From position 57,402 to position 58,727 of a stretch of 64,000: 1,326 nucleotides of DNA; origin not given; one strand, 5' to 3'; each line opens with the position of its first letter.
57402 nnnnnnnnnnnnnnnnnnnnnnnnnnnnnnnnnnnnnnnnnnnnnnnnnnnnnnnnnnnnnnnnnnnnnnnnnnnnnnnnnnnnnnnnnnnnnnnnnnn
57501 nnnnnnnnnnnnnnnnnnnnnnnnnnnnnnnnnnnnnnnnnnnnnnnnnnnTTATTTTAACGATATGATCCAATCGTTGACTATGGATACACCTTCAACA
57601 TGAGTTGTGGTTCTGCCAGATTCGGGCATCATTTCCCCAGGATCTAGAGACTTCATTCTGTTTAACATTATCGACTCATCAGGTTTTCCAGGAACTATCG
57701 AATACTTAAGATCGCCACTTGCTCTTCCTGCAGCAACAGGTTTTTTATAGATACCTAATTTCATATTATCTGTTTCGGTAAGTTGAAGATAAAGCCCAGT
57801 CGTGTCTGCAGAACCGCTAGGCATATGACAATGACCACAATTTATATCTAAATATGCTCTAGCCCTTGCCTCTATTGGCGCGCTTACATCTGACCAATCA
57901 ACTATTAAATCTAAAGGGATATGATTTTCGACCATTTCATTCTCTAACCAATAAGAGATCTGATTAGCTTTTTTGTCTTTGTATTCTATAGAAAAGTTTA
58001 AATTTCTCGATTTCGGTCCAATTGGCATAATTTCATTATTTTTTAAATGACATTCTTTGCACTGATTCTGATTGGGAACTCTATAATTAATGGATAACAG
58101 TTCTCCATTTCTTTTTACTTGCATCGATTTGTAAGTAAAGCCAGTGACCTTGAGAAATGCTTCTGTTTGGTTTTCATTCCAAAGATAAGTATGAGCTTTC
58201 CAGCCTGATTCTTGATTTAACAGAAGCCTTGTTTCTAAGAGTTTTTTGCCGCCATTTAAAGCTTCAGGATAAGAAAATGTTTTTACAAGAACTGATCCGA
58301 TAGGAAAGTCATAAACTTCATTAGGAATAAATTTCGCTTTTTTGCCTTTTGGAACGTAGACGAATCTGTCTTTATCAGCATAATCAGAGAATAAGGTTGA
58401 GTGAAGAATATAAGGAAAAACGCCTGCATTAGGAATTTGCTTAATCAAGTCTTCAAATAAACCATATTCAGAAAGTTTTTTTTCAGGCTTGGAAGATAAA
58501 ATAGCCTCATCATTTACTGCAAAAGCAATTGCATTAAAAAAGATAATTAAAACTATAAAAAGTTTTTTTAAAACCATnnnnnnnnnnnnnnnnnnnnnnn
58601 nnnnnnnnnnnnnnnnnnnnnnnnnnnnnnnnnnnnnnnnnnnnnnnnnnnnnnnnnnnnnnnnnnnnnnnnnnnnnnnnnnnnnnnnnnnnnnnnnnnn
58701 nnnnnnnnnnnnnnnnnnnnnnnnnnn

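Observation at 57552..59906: Secreted beta-helix protein plus diheme cytochrome c operon of unknown function, beside Fur-controlled iron uptake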

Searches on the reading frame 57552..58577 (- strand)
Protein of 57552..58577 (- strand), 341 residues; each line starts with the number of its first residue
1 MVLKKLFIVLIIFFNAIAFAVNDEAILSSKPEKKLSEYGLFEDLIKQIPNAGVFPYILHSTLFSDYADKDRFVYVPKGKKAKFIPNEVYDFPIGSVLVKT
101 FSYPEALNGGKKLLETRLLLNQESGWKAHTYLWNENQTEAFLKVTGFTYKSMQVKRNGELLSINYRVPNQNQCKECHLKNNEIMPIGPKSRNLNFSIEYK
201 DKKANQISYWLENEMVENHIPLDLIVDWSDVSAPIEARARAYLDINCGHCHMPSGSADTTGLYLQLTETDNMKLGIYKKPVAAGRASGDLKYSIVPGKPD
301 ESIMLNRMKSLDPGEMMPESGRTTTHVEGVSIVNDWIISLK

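Call 3: search_protein_families(library=pfam, proteins=[window:57552-58577:-], max_evalue=0.01)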
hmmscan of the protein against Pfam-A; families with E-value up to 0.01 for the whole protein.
window:57552-58577:- (341 aa): 0 families

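Call 4: search_protein_families(library=ncbifam, proteins=[window:57552-58577:-], max_evalue=0.01)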
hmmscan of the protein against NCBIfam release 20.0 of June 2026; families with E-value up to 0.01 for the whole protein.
window:57552-58577:- (341 aa): 1 family
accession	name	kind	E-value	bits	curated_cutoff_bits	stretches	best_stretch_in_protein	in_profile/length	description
TIGR03806.1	chp_HNE_0200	subfamily_domain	1.7e-110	369.1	313.3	1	33-340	3-314/314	SO2930 family diheme c-type cytochrome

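Call 7: search_solved_structures(query=window:57552-58577:-, max_evalue=1, show_alignments=2)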
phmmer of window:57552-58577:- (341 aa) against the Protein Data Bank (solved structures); distinct sequences matched with E-value up to 1: 0.

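Call 10: find_homologous_proteins(query=window:57552-58577:-, max_evalue=0.00001)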
Query window:57552-58577:- (341 aa): 4499 proteins with E <= 0.00001 among 6398 candidates; the best 120 are listed.
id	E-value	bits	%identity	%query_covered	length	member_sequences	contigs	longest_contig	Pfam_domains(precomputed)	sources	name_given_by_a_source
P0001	4.0e-226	767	98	100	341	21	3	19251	-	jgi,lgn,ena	jgi:uncharacterized repeat protein (TIGR03806 family)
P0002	2.8e-188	643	82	100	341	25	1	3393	-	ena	-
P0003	2.0e-170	584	74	100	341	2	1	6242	-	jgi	jgi:uncharacterized repeat protein (TIGR03806 family)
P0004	1.1e-169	582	72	100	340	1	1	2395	-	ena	-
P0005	6.2e-169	579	75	94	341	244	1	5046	-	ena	-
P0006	9.0e-169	579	73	100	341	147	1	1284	-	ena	-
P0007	7.1e-168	576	74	100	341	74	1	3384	-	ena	-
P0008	9.8e-168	575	72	100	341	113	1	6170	-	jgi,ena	-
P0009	1.4e-167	575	71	100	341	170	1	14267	-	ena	-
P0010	1.5e-167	575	72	100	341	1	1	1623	-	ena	-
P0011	2.1e-166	571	72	99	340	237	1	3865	-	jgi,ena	-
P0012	2.2e-166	571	72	99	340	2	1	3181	-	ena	-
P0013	2.5e-166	571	72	99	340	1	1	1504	-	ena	-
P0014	3.9e-166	570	72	99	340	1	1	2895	-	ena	-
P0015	1.1e-165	569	71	100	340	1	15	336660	-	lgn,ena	-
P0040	5.6e-130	451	60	99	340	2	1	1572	-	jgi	jgi:uncharacterized repeat protein (TIGR03806 family)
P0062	6.4e-115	402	53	99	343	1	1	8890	-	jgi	jgi:uncharacterized repeat protein (TIGR03806 family)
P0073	2.2e-114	400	53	98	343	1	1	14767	-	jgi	jgi:uncharacterized repeat protein (TIGR03806 family)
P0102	2.0e-113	397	53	99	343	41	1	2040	-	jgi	jgi:uncharacterized repeat protein (TIGR03806 family)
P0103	3.0e-113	396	53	99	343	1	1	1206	PF00034.27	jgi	jgi:uncharacterized repeat protein (TIGR03806 family)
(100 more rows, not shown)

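Call 21: search_protein_representatives(protein=window:57552-58577:-)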
Query: 341 residues. Proteins with E-value up to 0.001 (for the whole library): 6595; up to 1e-10: 4332; up to 1e-30: 700. The best 150 are listed.
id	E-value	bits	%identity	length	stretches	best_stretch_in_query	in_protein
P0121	3.9e-89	315.2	48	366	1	12-338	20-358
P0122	4.3e-88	311.8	47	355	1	27-341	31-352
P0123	3.3e-87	308.9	46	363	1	17-341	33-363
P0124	5.0e-86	305.1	50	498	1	31-340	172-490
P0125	6.8e-85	301.3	46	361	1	17-339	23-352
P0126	7.8e-84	297.8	46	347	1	25-340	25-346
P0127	4.1e-81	288.9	44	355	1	24-341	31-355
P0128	1.3e-80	287.3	45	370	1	28-340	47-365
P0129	3.1e-77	276.1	44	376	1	28-339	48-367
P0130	3.2e-77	276.1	46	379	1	31-340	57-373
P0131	4.6e-77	275.6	44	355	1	23-339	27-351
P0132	2.4e-76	273.2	41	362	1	8-340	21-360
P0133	3.1e-76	272.9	47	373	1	28-339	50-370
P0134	3.6e-76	272.6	47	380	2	110-338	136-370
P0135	4.2e-76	272.4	49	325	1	11-340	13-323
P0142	3.9e-74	265.9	41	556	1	28-339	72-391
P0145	3.2e-73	262.9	44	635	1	34-339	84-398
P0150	1.3e-72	261.0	45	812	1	35-339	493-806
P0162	5.9e-69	248.9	42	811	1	20-340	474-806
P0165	8.0e-69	248.5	43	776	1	34-339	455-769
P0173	2.2e-67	243.7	43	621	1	49-339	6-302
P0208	5.5e-63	229.3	41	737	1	34-341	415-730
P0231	5.6e-61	222.7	36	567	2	32-340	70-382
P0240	2.1e-60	220.8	41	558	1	34-340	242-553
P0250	2.2e-59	217.5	43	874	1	23-338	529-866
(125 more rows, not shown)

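Call 22: search_protein_families(library=ncbifam, proteins=[P0150, P0162, P0165, P0208, P0250, P0124, P0142, P0145, P0173, P0240], max_evalue=0.001)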
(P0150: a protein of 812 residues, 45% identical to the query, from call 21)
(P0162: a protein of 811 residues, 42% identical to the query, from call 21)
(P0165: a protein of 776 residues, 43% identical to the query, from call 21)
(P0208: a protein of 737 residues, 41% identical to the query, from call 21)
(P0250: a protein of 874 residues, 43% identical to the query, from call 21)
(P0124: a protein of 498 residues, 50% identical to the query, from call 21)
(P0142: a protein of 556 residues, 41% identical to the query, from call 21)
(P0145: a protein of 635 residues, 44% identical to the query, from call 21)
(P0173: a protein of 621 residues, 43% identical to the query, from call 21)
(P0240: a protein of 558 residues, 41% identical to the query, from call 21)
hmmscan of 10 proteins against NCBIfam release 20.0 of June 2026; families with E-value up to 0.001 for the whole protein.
P0150 (812 aa): 4 families
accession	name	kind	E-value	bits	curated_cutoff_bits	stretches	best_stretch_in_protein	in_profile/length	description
TIGR03805.1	beta_helix_1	subfamily_domain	1.6e-117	392.1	141.5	1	73-386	3-313/314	parallel beta-helix domain-containing protein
TIGR03806.1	chp_HNE_0200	subfamily_domain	7.3e-117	390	313.3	1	490-807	2-314/314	SO2930 family diheme c-type cytochrome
TIGR04247.1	NosD_copper_fam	subfamily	2.6e-11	42.7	300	2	74-241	4-168/377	nitrous oxide reductase family maturation protein NosD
TIGR03804.1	para_beta_helix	repeat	0.00016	21.2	19.45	1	202-244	1-43/44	parallel beta-helix repeat protein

P0162 (811 aa): 4 families
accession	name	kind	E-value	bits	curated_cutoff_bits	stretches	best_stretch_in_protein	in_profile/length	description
TIGR03805.1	beta_helix_1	subfamily_domain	2e-108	362.2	141.5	1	65-377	1-314/314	parallel beta-helix domain-containing protein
TIGR03806.1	chp_HNE_0200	subfamily_domain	3.1e-102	342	313.3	1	485-806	2-314/314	SO2930 family diheme c-type cytochrome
TIGR04247.1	NosD_copper_fam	subfamily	2.7e-10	39.4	300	2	142-387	98-304/377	nitrous oxide reductase family maturation protein NosD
TIGR03804.1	para_beta_helix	repeat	5e-06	26.1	19.45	1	196-238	1-43/44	parallel beta-helix repeat protein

P0165 (776 aa): 4 families
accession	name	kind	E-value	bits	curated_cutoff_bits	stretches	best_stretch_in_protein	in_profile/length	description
TIGR03805.1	beta_helix_1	subfamily_domain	5.3e-114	380.5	141.5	1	33-345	1-314/314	parallel beta-helix domain-containing protein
TIGR03806.1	chp_HNE_0200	subfamily_domain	8.3e-110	366.8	313.3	1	453-770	2-314/314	SO2930 family diheme c-type cytochrome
TIGR04247.1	NosD_copper_fam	subfamily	1.1e-08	34.1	300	1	33-204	1-169/377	nitrous oxide reductase family maturation protein NosD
TIGR03804.1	para_beta_helix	repeat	5.3e-07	29.2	19.45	1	146-184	6-43/44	parallel beta-helix repeat protein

P0208 (737 aa): 4 families
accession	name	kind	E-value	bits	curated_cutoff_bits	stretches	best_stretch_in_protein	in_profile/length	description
TIGR03806.1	chp_HNE_0200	subfamily_domain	3e-106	355.2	313.3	1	412-729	1-314/314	SO2930 family diheme c-type cytochrome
TIGR03805.1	beta_helix_1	subfamily_domain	3.4e-100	335.2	141.5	1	7-309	10-312/314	parallel beta-helix domain-containing protein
TIGR04247.1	NosD_copper_fam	subfamily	2.7e-13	49.3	300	1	32-264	51-283/377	nitrous oxide reductase family maturation protein NosD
TIGR03804.1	para_beta_helix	repeat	7.2e-08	32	19.45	2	132-174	1-43/44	parallel beta-helix repeat protein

P0250 (874 aa): 4 families
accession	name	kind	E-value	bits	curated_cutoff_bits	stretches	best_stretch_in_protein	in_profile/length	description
TIGR03805.1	beta_helix_1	subfamily_domain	1.2e-111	372.8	141.5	1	61-392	3-313/314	parallel beta-helix domain-containing protein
TIGR03806.1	chp_HNE_0200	subfamily_domain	3e-109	365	313.3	1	537-868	2-314/314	SO2930 family diheme c-type cytochrome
TIGR04247.1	NosD_copper_fam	subfamily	9.6e-07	27.7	300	1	88-246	42-198/377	nitrous oxide reductase family maturation protein NosD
TIGR03804.1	para_beta_helix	repeat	0.00013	21.6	19.45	1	199-241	1-43/44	parallel beta-helix repeat protein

P0124 (498 aa): 2 families
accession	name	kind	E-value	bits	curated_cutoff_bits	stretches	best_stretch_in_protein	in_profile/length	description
TIGR03806.1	chp_HNE_0200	subfamily_domain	9.6e-122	406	313.3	1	172-490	1-314/314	SO2930 family diheme c-type cytochrome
TIGR03805.1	beta_helix_1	subfamily_domain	3.2e-05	23.1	141.5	1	18-68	260-313/314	parallel beta-helix domain-containing protein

P0142 (556 aa): 7 families
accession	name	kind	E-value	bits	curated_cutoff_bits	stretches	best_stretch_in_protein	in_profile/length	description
TIGR03806.1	chp_HNE_0200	subfamily_domain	2.3e-107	358.8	313.3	1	76-392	2-314/314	SO2930 family diheme c-type cytochrome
TIGR02603.1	CxxCH_TIGR02603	domain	7.1e-29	100.5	68.15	1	418-549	2-133/134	putative heme-binding domain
NF050122.1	bc1_QcrC_actin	exception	4.3e-07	29.5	200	0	403-454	25-74/253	cytochrome bc1 complex diheme cytochrome c subunit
NF045773.1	cytochro_C550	exception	1.8e-06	27.9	125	1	416-464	45-91/118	cytochrome c550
TIGR04485.1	thiosulf_SoxX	equivalog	3.7e-05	24.4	61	1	431-466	4-43/78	sulfur oxidation c-type cytochrome SoxX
NF045774.1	cytochro_C551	exception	0.00011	22.1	118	1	411-463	31-80/110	cytochrome c551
TIGR04494.1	c550_PedF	equivalog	0.00018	21.4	122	0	403-460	40-90/133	cytochrome c-550 PedF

P0145 (635 aa): 1 family
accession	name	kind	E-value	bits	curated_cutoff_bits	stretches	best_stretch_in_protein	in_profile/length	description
TIGR03806.1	chp_HNE_0200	subfamily_domain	1.2e-119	399.1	313.3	1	83-398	3-313/314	SO2930 family diheme c-type cytochrome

P0173 (621 aa): 3 families
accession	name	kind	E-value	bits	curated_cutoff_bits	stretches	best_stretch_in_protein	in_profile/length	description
TIGR03806.1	chp_HNE_0200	subfamily_domain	1e-111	373.1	313.3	1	4-303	18-314/314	SO2930 family diheme c-type cytochrome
TIGR02603.1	CxxCH_TIGR02603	domain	9.6e-24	83.9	68.15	1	338-471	2-133/134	putative heme-binding domain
TIGR04485.1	thiosulf_SoxX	equivalog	0.00029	21.5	61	0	353-395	5-51/78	sulfur oxidation c-type cytochrome SoxX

P0240 (558 aa): 2 families
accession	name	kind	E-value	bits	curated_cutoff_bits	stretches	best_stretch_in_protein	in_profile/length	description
TIGR03806.1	chp_HNE_0200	subfamily_domain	1.2e-106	356.4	313.3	1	240-553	2-314/314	SO2930 family diheme c-type cytochrome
TIGR03805.1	beta_helix_1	subfamily_domain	1.6e-31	109.6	141.5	1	2-117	170-290/314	parallel beta-helix domain-containing protein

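Call 23: search_protein_families(library=pfam, proteins=[P0150, P0162, P0165, P0208, P0250, P0124, P0142, P0145, P0173, P0240], max_evalue=0.01)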
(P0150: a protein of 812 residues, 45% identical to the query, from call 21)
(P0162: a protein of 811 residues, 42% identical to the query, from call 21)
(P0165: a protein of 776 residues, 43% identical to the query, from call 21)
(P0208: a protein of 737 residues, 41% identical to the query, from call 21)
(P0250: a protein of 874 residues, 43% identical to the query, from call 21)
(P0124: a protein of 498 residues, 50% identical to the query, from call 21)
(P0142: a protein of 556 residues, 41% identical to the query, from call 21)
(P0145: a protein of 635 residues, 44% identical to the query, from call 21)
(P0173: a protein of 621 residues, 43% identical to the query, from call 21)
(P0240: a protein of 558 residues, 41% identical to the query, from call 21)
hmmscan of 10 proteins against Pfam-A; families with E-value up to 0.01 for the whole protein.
P0150 (812 aa): 2 families
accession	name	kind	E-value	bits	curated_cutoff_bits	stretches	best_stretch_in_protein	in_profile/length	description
PF13229.12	Beta_helix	-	1.5e-19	70.6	25.9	2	174-324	20-149/158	Right handed beta helix region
PF05048.19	NosD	-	2.8e-13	50.2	23.6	1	173-273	56-149/212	Periplasmic copper-binding protein (NosD)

P0162 (811 aa): 3 families
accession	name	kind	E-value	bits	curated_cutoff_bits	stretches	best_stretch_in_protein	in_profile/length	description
PF13229.12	Beta_helix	-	1.8e-15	57.3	25.9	1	118-243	22-144/158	Right handed beta helix region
PF05048.19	NosD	-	1.5e-06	28.2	23.6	1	133-316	14-178/212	Periplasmic copper-binding protein (NosD)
PF00034.26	Cytochrom_C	-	0.00019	23.1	21.3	0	705-737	6-40/90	Cytochrome c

P0165 (776 aa): 5 families
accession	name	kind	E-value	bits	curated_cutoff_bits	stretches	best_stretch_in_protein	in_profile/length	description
PF13229.12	Beta_helix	-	1.2e-20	74.1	25.9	2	79-213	15-146/158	Right handed beta helix region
PF05048.19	NosD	-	5.2e-12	46.1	23.6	1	90-235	20-149/212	Periplasmic copper-binding protein (NosD)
PF00034.26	Cytochrom_C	-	2.6e-05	25.9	21.3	0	595-614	9-29/90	Cytochrome c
PF21711.3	DCTN5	-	0.0036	17.4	40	1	58-187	5-128/182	Dynactin subunit 5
PF13442.11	Cytochrome_CBB3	-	0.0082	16.9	27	0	595-610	11-25/68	Cytochrome C oxidase, cbb3-type, subunit III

P0208 (737 aa): 4 families
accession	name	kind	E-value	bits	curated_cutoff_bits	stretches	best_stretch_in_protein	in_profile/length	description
PF13229.12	Beta_helix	-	9.7e-20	71.2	25.9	1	104-251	20-146/158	Right handed beta helix region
PF05048.19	NosD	-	2.1e-13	50.7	23.6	1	58-263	3-169/212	Periplasmic copper-binding protein (NosD)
PF13442.11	Cytochrome_CBB3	-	0.001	19.8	27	0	556-608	12-52/68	Cytochrome C oxidase, cbb3-type, subunit III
PF09699.15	Paired_CXXCH_1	-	0.0093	16.1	20.6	0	635-648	8-21/41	Doubled CXXCH motif (Paired_CXXCH_1)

P0250 (874 aa): 2 families
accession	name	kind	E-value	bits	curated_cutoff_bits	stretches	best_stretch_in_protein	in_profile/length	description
PF13229.12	Beta_helix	-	1.2e-14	54.6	25.9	1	96-247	11-145/158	Right handed beta helix region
PF05048.19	NosD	-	2.4e-10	40.6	23.6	1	92-280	15-178/212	Periplasmic copper-binding protein (NosD)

P0124 (498 aa): 2 families
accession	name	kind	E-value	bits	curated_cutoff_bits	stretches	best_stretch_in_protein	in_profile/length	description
PF09699.15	Paired_CXXCH_1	-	0.00076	19.6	20.6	0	315-327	5-18/41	Doubled CXXCH motif (Paired_CXXCH_1)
PF00034.26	Cytochrom_C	-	0.0058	18.4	21.3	0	315-357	9-51/90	Cytochrome c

P0142 (556 aa): 5 families
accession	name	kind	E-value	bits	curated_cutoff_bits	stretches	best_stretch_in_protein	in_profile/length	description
PF00034.26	Cytochrom_C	-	5.9e-10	40.8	21.3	1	420-467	2-48/90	Cytochrome c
PF13442.11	Cytochrome_CBB3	-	1.2e-08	35.6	27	0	419-465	3-41/68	Cytochrome C oxidase, cbb3-type, subunit III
PF07635.16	PSCyt1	-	0.00011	23.1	22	0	340-372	28-58/59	Planctomycete cytochrome C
PF22113.1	Mtrc-MtrF_II-IV_dom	-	0.00089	19.3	30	0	209-227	112-130/176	Outer membrane cytochrome MtrC/MtrF-like, domains II/IV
PF07627.16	PSCyt3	-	0.0021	18.7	27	0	401-454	37-93/98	Protein of unknown function (DUF1588)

P0145 (635 aa): 0 families

P0173 (621 aa): 6 families
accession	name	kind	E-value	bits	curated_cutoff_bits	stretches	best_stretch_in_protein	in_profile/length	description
PF13442.11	Cytochrome_CBB3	-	4.8e-06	27.3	27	0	345-384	9-39/68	Cytochrome C oxidase, cbb3-type, subunit III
PF22113.1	Mtrc-MtrF_II-IV_dom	-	0.00077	19.5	30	1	115-218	13-92/176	Outer membrane cytochrome MtrC/MtrF-like, domains II/IV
PF09699.15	Paired_CXXCH_1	-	0.0029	17.7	20.6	0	207-220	6-19/41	Doubled CXXCH motif (Paired_CXXCH_1)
PF07627.16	PSCyt3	-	0.0032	18.2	27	0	120-149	58-85/98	Protein of unknown function (DUF1588)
PF00034.26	Cytochrom_C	-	0.0042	18.8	21.3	0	352-387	11-47/90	Cytochrome c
PF14522.11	Cytochrome_C7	-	0.0045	17.2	24.8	0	125-140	8-23/67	Cytochrome c7 and related cytochrome c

P0240 (558 aa): 0 families

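Call 24: predict_structure(alignment_id=A1)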
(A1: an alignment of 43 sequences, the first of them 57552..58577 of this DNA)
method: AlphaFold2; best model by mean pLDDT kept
length: 341 residues; sequences in the alignment: 43
mean_pLDDT: 71.7   pTM: 0.74
mean pLDDT of the five models: 71.7, 70.5, 69.7, 66.2, 66.0
residues with pLDDT >= 90: 116; 70-90: 91; 50-70: 53; < 50: 81
segments of 3 or more residues with pLDDT < 50: 15-17, 247-268, 271-325
pLDDT, mean of each block of 10 residues (from residue 1): 64 57 95 97 93 87 63 95 89 96 76 91 93 93 84 78 73 64 80 89 94 95 82 83 55 36 42 42 30 32 34 38 50 70 55
secondary structure, 60 per line:
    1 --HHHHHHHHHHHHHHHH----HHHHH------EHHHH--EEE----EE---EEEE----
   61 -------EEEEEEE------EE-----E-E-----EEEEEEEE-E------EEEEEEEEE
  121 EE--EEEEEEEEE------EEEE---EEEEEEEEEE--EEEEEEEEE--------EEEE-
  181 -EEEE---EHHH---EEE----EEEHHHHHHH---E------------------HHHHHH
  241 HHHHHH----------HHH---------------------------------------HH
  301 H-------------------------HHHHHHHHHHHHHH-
elements in order: H3-18 H23-27 H35-38 E41-43 E53-56 E68-74 E96-103 E112-122 E125-133 E140-143 E147-156 E159-167 E176-179 E182-185 E196-198 E203-205 H206-212 H235-246 H327-340

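Call 28: fold_search(model_id=the predicted structure, library=pdb)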
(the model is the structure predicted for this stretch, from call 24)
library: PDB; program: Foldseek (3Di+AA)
matches with E <= 10: 574; with E <= 0.001: 0
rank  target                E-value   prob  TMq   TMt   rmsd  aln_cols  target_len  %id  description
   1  3s6p_D                1.6e-01  0.03  0.09  0.07  17.5       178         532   11  Crystal Structure of Helicoverpa Armigera Stunt Virus (released 2012-05-30)
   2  3s6p_C                2.2e-01  0.03  0.09  0.06  17.2       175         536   14  Crystal Structure of Helicoverpa Armigera Stunt Virus (released 2012-05-30)
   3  9det_o                2.8e-01  0.16  0.14  0.21  14.3       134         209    7  Human V-ATPase Vo subcomplex (containing subunit isoform a4) bound to nanobody and inhibitor (released 2025-09-10)
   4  4r03                  3.0e-01  0.14  0.14  0.35  12.8       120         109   13  Crystal structure of a DUF3836 family protein (BDI_3222) from Parabacteroides distasonis ATCC 8503 at 1.50 A resolution (released 2014-08-27)
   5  2h1t_B                3.5e-01  0.08  0.12  0.20  15.2       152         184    8  Crystal structure of a duf1089 family protein (pa1994) from pseudomonas aeruginosa at 1.80 A resolution (released 2006-05-30)
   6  9ltr_D                3.7e-01  0.15  0.17  0.12   8.8       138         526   11  Cryo-EM structure of dimeric DDB1-DDA1-DET1-Ube2e2-COP1 complex (released 2026-01-28)
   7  6wlw_U                3.7e-01  0.06  0.11  0.16  15.1       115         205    7  The Vo region of human V-ATPase in state 1 (focused refinement) (released 2020-11-11)
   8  5gmk_F                4.7e-01  0.09  0.11  0.27  11.6        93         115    9  Cryo-EM structure of the Catalytic Step I spliceosome (C complex) at 3.4 angstrom resolution (released 2016-08-17)
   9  4r8o_A                5.0e-01  0.07  0.12  0.27   9.0       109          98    8  Crystal structure of a DUF3836 family protein (BVU_1206) from Bacteroides vulgatus ATCC 8482 at 2.50 A resolution (released 2014-09-17)
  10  4ohl_B                5.7e-01  0.01  0.06  0.05  20.3       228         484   10  LEOPARD Syndrome-Associated SHP2/T468M mutant (released 2014-09-24)
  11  6zym_u                6.0e-01  0.08  0.11  0.20  10.2        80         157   11  Human C Complex Spliceosome - High-resolution CORE (released 2020-10-14)
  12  7uzf_c                6.0e-01  0.05  0.11  0.16  14.9       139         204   12  Rat Kidney V-ATPase with SidK, State 1 (released 2023-11-22)
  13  5oez_A                7.6e-01  0.04  0.10  0.11   8.1        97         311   12  Crystal structure of Leishmania major fructose-1,6-bisphosphatase in apo form. (released 2017-09-20)
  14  9vyf_K                7.6e-01  0.01  0.09  0.06  24.9       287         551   10  Cyanopodophage Pan3 portal complex (released 2025-11-26)
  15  5q0c_A                8.1e-01  0.04  0.07  0.07  13.8        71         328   10  Human liver fructose-1,6-bisphosphatase 1 (fructose 1,6-bisphosphate 1-phosphatase, E.C.3.1.3.11) complexed with the a (released 2019-01-09)
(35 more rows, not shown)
